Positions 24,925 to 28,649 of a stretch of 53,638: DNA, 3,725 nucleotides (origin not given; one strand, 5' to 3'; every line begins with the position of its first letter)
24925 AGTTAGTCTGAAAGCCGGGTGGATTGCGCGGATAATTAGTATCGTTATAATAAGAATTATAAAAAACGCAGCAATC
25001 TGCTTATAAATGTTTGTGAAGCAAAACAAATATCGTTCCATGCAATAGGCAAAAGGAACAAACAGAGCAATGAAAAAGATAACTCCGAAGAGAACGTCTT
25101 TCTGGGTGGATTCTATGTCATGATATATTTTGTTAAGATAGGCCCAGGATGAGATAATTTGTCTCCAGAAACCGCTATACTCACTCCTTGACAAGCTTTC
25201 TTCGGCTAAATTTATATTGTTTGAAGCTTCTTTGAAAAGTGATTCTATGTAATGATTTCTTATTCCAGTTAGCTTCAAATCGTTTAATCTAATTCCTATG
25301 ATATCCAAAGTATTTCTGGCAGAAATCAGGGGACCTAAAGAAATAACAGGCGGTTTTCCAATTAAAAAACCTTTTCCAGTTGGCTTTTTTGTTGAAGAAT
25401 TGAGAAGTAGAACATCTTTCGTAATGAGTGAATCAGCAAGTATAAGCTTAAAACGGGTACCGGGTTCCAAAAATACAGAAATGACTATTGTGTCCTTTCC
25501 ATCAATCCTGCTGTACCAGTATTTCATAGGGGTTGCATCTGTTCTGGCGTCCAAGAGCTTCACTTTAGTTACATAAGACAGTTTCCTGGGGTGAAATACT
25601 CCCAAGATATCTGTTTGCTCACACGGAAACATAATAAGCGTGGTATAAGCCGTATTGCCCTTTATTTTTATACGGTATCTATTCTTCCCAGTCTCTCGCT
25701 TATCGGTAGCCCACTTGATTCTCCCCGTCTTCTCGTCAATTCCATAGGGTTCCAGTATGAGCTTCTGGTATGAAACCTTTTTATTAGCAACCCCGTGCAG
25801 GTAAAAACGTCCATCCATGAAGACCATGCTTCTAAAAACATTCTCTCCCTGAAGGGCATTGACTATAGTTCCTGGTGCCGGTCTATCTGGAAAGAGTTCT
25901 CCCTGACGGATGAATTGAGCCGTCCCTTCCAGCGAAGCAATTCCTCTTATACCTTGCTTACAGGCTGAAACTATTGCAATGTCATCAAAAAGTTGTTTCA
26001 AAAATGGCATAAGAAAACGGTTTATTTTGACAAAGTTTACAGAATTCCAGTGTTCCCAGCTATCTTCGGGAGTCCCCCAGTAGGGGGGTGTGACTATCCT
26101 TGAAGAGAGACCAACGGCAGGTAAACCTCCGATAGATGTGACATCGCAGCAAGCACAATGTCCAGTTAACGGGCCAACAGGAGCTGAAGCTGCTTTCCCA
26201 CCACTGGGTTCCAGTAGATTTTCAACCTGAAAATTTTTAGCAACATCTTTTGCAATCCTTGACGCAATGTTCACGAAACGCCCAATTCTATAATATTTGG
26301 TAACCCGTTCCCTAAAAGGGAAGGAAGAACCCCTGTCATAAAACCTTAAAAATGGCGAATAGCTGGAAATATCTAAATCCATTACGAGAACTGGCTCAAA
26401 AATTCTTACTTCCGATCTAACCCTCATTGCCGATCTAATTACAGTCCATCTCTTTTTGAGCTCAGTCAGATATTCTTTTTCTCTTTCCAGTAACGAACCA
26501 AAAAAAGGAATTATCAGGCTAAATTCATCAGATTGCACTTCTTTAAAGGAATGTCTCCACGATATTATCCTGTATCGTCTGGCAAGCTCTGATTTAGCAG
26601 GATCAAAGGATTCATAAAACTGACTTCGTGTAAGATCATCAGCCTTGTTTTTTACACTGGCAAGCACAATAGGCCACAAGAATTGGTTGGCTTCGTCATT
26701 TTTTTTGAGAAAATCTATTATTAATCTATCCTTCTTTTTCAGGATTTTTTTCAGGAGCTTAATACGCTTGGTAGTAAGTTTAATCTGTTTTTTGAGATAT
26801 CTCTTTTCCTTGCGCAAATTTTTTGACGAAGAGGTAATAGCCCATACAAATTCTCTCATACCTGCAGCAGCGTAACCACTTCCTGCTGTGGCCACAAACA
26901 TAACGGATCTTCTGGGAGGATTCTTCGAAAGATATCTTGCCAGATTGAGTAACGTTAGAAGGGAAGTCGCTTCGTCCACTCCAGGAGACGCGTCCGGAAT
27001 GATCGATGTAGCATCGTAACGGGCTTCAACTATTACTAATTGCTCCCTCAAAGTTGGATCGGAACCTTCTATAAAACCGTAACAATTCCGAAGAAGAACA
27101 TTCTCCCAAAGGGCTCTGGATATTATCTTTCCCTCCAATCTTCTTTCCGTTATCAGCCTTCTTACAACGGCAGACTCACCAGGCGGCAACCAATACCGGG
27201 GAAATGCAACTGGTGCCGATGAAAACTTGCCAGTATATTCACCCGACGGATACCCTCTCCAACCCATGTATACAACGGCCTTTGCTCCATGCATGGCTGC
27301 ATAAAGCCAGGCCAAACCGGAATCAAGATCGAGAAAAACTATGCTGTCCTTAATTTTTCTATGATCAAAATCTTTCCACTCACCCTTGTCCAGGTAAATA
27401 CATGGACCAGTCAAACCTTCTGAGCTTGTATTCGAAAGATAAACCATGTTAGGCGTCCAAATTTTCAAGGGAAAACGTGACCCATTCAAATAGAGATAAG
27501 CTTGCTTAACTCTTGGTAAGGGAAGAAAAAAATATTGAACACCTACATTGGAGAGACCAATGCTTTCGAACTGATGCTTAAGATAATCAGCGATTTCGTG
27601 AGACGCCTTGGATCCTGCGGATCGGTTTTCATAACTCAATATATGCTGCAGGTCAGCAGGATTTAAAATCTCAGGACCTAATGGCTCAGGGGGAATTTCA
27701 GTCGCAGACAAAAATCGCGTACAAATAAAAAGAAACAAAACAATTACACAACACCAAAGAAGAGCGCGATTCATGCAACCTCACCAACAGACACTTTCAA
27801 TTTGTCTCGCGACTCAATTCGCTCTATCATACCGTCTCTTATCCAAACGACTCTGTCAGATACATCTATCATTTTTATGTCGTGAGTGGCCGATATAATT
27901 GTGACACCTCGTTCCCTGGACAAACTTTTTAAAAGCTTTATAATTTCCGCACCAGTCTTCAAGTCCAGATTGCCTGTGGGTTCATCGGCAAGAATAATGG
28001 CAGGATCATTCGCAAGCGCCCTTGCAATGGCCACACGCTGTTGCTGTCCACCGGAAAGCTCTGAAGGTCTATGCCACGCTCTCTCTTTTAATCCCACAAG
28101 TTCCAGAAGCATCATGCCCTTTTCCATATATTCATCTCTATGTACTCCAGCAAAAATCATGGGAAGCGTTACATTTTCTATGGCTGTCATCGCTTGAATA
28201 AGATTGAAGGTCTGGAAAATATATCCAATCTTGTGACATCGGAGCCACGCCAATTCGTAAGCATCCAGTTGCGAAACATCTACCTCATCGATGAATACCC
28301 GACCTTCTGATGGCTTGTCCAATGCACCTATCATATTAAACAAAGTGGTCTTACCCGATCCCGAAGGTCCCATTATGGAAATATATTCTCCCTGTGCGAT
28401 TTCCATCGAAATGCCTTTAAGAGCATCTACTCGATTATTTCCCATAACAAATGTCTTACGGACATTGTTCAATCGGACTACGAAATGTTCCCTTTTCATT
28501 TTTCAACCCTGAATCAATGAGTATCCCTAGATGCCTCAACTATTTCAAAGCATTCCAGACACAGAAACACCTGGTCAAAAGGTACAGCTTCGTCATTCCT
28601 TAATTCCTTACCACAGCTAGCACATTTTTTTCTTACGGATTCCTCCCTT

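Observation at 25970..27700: M28/PA peptidase-like ectodomain with all His/Glu metal and catalytic positions replaced (pseudo-enzyme)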

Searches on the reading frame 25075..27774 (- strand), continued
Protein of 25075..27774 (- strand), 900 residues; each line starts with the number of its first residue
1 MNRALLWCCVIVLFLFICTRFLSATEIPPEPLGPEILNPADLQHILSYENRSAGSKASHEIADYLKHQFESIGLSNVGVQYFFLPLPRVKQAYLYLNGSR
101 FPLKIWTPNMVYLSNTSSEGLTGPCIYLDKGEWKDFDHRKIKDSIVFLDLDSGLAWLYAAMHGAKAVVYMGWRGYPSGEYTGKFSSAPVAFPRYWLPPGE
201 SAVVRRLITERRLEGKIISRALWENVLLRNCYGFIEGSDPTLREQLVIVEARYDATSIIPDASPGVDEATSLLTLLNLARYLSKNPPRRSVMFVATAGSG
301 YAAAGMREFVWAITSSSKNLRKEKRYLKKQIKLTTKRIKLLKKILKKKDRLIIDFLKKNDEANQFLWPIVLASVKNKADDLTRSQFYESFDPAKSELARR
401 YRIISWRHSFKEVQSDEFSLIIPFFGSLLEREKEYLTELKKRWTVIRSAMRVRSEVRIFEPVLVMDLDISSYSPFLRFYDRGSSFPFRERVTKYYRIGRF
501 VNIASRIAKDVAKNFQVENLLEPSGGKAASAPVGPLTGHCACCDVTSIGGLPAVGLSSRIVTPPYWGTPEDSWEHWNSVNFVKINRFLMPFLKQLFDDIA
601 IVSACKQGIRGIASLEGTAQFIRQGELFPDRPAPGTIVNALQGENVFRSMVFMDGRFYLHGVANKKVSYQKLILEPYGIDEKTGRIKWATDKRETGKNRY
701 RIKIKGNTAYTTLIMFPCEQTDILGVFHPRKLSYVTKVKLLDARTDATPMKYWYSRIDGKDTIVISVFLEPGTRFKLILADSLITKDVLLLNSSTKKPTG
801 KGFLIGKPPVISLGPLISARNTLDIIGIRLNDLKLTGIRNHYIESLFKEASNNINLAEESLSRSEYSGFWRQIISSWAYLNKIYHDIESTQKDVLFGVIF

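Call 45: fold_search(model_id=the predicted structure, library=pdb)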
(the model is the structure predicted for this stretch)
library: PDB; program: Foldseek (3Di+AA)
matches with E <= 10: 495; with E <= 0.001: 98
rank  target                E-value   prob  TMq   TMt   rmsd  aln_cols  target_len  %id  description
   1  2ek8                  3.5e-19  1.00  0.28  0.54   8.5       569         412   12  Aminopeptidase from Aneurinibacillus sp. strain AM-1 (released 2008-03-25)
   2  6hc6_A                3.6e-17  1.00  0.31  0.60   9.6       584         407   13  The structure of BSAP, a zinc aminopeptidase from Bacillus subtilis (released 2019-08-28)
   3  6hc7_A                3.8e-17  1.00  0.32  0.61  10.7       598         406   14  The crystal structure of BSAP, a zinc aminopeptidase from Bacillus subtilis (medium resolution) (released 2019-08-28)
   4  6hc6_C                6.0e-17  1.00  0.32  0.62   9.0       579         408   14  The structure of BSAP, a zinc aminopeptidase from Bacillus subtilis (released 2019-08-28)
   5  6okd_A                1.6e-15  1.00  0.27  0.36  11.1       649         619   13  Crystal Structure of human transferrin receptor in complex with a cystine-dense peptide (released 2020-04-15)
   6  3kas_A                1.9e-15  1.00  0.28  0.37  10.8       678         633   13  Machupo virus GP1 bound to human transferrin receptor 1 (released 2010-03-09)
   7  3s9l_B                2.9e-15  1.00  0.20  0.27   9.5       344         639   18  Complex between transferrin receptor 1 and transferrin with iron in the N-Lobe, cryocooled 2 (released 2011-08-10)
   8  6wrw_B                3.4e-15  1.00  0.28  0.37   9.9       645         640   13  Crystal structure of computationally designed protein 2DS25.5 in complex with the human Transferrin receptor ectodomai (released 2021-04-28)
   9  6okd_B                4.2e-15  1.00  0.28  0.37  11.0       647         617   13  Crystal Structure of human transferrin receptor in complex with a cystine-dense peptide (released 2020-04-15)
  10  1de4_C                4.5e-15  1.00  0.26  0.33  13.2       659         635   14  HEMOCHROMATOSIS PROTEIN HFE COMPLEXED WITH TRANSFERRIN RECEPTOR (released 2000-01-19)
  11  7zqs_B                5.5e-15  1.00  0.26  0.34  11.1       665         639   13  Cryo-EM Structure of Human Transferrin Receptor 1 bound to DNA Aptamer (released 2022-08-17)
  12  6wrv_E                5.8e-15  1.00  0.26  0.34  11.0       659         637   13  Crystal structure of computationally designed protein 3DS18 in complex with the human Transferrin receptor ectodomain (released 2021-04-28)
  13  9gh7_A                6.4e-15  1.00  0.27  0.35  11.2       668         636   13  Complex of human TfR1 with a potent bicyclic peptide (released 2025-04-30)
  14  3iib                  2.0e-14  1.00  0.21  0.38   7.1       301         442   15  Crystal structure of Peptidase M28 precursor (YP_926796.1) from SHEWANELLA AMAZONENSIS SB2B at 1.70 A resolution (released 2009-08-25)
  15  3s9l_A                2.0e-14  1.00  0.27  0.35  11.6       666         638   13  Complex between transferrin receptor 1 and transferrin with iron in the N-Lobe, cryocooled 2 (released 2011-08-10)
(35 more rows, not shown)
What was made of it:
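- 27085..27474 (-): Residues 101-230: PA (protease-associated) domain inserted in the M28 fold. Foldseek hits TfR, GCPII and PaAP (call 45).
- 25945..26400 (-): Residues 459-610: second half of the M28 core. D468 is the inferred Asp179. The loop 535-545 (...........) replaces the distal Asp-His. YWGTPED 565-571 corresponds to the M28 'YHTPxD' motif. Foldseek alignments of 569-598 columns to 407-412-residue aminopeptidases (call 45).
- On Peptidase family M28 (Pfam PF04389 / MEROPS M28): Foldseek gives probability 1.00 (call 45).
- Checked: Foldseek of the AF2 model gives 2ek8 3.5e-19, BSAP, TfR1, PaAP and GCPII, all at probability 1.00 (call 45).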

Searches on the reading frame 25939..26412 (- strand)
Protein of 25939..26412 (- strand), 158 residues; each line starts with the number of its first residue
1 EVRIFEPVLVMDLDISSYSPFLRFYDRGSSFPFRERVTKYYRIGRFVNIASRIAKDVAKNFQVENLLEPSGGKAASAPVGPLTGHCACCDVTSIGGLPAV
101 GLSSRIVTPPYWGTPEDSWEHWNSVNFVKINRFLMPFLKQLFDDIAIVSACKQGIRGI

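Call 92: search_solved_structures(query=A7, max_evalue=10, show_alignments=4)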
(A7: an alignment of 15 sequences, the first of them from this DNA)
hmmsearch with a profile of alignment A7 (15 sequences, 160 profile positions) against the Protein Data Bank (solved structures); distinct sequences matched with E-value up to 10: 4.
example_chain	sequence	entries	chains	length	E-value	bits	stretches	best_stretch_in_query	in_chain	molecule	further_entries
6hc6_A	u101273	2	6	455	0.5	13.3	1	112-157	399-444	Aminopeptidase YwaD | Aminopeptidase Y (Arg Lys Leu preference)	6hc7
5whm_A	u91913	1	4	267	1.2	12.1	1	21-97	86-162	IclR family transcriptional regulator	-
8xls_W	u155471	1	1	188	1.3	12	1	8-87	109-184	Photosystem I reaction center subunit Psa29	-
6xss_A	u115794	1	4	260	2.4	11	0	34-68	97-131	C4_nat_HFuse-7900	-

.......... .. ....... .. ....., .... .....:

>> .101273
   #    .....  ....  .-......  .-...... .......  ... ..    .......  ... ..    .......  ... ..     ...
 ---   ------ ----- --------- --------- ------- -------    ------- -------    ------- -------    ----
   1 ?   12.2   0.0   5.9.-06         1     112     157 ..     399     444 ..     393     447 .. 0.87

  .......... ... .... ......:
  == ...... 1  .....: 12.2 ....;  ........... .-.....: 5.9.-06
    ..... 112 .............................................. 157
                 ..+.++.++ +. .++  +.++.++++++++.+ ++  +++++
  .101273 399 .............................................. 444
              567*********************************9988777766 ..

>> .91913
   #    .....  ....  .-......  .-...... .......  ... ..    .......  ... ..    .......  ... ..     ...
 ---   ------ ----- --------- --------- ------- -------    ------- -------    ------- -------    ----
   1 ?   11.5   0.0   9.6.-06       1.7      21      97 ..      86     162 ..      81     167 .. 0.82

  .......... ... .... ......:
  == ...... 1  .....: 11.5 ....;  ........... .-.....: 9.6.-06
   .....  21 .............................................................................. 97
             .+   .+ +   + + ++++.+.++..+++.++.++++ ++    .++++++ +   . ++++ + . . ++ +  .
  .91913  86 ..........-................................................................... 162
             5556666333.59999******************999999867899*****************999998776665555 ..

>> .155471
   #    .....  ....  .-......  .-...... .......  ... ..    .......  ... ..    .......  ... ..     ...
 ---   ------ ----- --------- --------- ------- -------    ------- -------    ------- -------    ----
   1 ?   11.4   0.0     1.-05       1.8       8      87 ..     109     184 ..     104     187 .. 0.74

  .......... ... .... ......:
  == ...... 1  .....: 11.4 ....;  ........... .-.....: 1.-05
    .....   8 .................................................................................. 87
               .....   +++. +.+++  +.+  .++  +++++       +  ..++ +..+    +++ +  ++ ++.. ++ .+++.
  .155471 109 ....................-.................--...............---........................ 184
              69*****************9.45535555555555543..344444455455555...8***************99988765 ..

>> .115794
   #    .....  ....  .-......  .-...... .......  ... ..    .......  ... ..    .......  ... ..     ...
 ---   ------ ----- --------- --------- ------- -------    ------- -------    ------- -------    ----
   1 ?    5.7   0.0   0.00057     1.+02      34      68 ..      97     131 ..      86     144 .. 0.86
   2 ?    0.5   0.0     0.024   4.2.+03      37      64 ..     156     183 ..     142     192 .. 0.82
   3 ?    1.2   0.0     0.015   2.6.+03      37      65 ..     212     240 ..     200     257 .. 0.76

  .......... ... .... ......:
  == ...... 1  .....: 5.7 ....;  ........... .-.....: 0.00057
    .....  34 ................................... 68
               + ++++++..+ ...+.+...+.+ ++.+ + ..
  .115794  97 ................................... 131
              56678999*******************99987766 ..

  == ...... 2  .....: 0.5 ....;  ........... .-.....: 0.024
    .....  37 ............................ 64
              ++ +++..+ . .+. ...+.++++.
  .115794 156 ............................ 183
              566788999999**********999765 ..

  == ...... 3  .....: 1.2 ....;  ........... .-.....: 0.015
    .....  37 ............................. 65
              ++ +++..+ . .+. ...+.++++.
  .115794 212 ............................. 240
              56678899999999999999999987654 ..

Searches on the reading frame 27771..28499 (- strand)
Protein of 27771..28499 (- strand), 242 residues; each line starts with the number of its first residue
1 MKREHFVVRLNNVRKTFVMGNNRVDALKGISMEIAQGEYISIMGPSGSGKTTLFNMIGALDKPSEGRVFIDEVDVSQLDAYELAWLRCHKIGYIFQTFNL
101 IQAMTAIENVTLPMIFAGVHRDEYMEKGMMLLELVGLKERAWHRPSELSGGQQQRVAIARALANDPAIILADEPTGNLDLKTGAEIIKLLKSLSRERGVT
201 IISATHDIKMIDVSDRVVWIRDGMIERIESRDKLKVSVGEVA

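Call 5: search_protein_families(library=pfam, proteins=[window:27771-28499:-], max_evalue=1)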
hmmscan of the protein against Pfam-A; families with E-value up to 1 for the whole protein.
window:27771-28499:- (242 aa): 17 families
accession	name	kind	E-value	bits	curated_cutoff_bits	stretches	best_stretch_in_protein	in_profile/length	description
PF00005.33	ABC_tran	-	1.6e-34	119.9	25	1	27-175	1-136/137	ABC transporter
PF13304.12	AAA_21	-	7.7e-07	29.9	27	1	131-211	221-303/304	AAA domain, putative AbiEii toxin, Type IV TA system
PF02463.25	SMC_N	-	3.4e-05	23.8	40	1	41-218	28-209/220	RecF/RecN/SMC N terminal domain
PF13401.12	AAA_22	-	0.0015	19.3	27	1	40-72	8-33/130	AAA domain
PF13555.12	AAA_29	-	0.0034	17.5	27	1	31-55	16-40/61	P-loop containing region of AAA domain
PF01637.24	ATPase_2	-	0.0085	16.3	33.2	1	22-83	3-67/225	ATPase domain predominantly from Archaea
PF03193.22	RsgA_GTPase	-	0.011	15.9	30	1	16-57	86-126/174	RsgA GTPase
PF25199.1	nSTAND_NTPase5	-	0.012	15.9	34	0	38-55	42-59/145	Novel STAND NTPase 5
PF00931.28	NB-ARC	-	0.02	14.6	23.5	1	24-57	5-38/248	NB-ARC domain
PF00270.35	DEAD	-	0.025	14.8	26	1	33-56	10-33/167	DEAD/DEAH box helicase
PF13191.12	AAA_16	-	0.035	15.1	32.6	1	36-63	23-51/167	AAA ATPase domain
PF20720.3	nSTAND3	-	0.035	14.2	27.2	1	35-57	15-37/155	Novel STAND NTPase 3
PF00154.27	RecA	-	0.051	13.5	27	1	16-72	32-88/262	recA bacterial DNA recombination protein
PF13476.12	AAA_23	-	0.055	14.5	27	1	41-57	23-39/201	AAA domain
PF02492.25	cobW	-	0.1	12.6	20.7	1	40-68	3-32/180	CobW/HypB/UreG, nucleotide-binding domain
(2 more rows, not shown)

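Call 6: search_protein_families(library=ncbifam, proteins=[window:27771-28499:-], max_evalue=1)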
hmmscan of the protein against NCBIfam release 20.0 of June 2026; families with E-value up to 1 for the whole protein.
window:27771-28499:- (242 aa): 204 families (the best 25 are shown)
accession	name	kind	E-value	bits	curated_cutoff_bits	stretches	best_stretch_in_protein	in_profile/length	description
NF007826.0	PRK10535.1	equivalog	3.6e-67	227.1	966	1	8-228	5-224/648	macrolide ABC transporter ATP-binding protein/permease MacB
TIGR02211.1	LolD_lipo_ex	equivalog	6.7e-67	225.2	307.75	1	8-225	2-219/221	lipoprotein-releasing ABC transporter ATP-binding protein LolD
NF038007.1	ABC_ATP_DarD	equivalog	3.2e-63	213.1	375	1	8-224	2-217/218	darobactin export ABC transporter ATP-binding protein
TIGR02982.1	heterocyst_DevA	subfamily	1.4e-62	211.1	295.8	1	7-225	1-219/220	ABC exporter ATP-binding subunit, DevA family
TIGR02673.1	FtsE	equivalog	3e-62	210.1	264.85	1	7-223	1-213/214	cell division ATP-binding protein FtsE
NF008639.0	PRK11629.1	equivalog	7.8e-61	205.5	360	1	5-226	4-225/234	lipoprotein-releasing ABC transporter ATP-binding protein LolD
TIGR03608.1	L_ocin_972_ABC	subfamily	1.3e-57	194.6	254.85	1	25-219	12-205/206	putative bacteriocin export ABC transporter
NF007879.0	PRK10584.1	equivalog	1.5e-56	191.6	336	1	7-225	6-224/228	putative ABC transporter ATP-binding protein YbbA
TIGR02315.1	ABC_phnC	equivalog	7.6e-55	186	266.1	1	8-225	2-224/243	phosphonate ABC transporter ATP-binding protein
TIGR02314.1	ABC_MetN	equivalog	3.1e-54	184.3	499.7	1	8-224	2-218/343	methionine ABC transporter ATP-binding protein MetN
TIGR01186.1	proV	subfamily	3.1e-53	181.2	326.6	1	26-232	8-215/363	betaine/proline/choline family ABC transporter ATP-binding protein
NF040933.2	ABC_arch_GlcV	equivalog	6.3e-53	179.9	450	1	8-231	3-226/357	glucose ABC transporter ATP-binding protein GlcV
NF007027.0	PRK09493.1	equivalog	1.8e-50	171.5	379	1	8-227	2-216/240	glutamine ABC transporter ATP-binding protein GlnQ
NF006987.0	PRK09452.1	equivalog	3.1e-50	171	482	1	3-230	13-231/378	spermidine/putrescine ABC transporter ATP-binding protein PotA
TIGR03265.1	PhnT2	equivalog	4.5e-49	167.6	457.7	1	9-230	6-218/353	putative 2-aminoethylphosphonate ABC transporter ATP-binding protein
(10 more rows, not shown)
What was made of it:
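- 27771..28499 (-): MacB/LolD-type ABC ATPase; its stop overlaps the start of the large gene. Pfam ABC_tran E 1.6e-34; NCBIfam MacB, LolD, DevA and FtsE models at ~1e-62 to 1e-67, all below their cut-offs (calls 5, 6).
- On Type VII ABC transporter permease (FtsX/MacB/LolCE, PF02687): The adjacent, overlapping gene 27771-28499 scores ~1e-62 to 1e-67 to the MacB, LolD, DevA and FtsE models (call 6).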
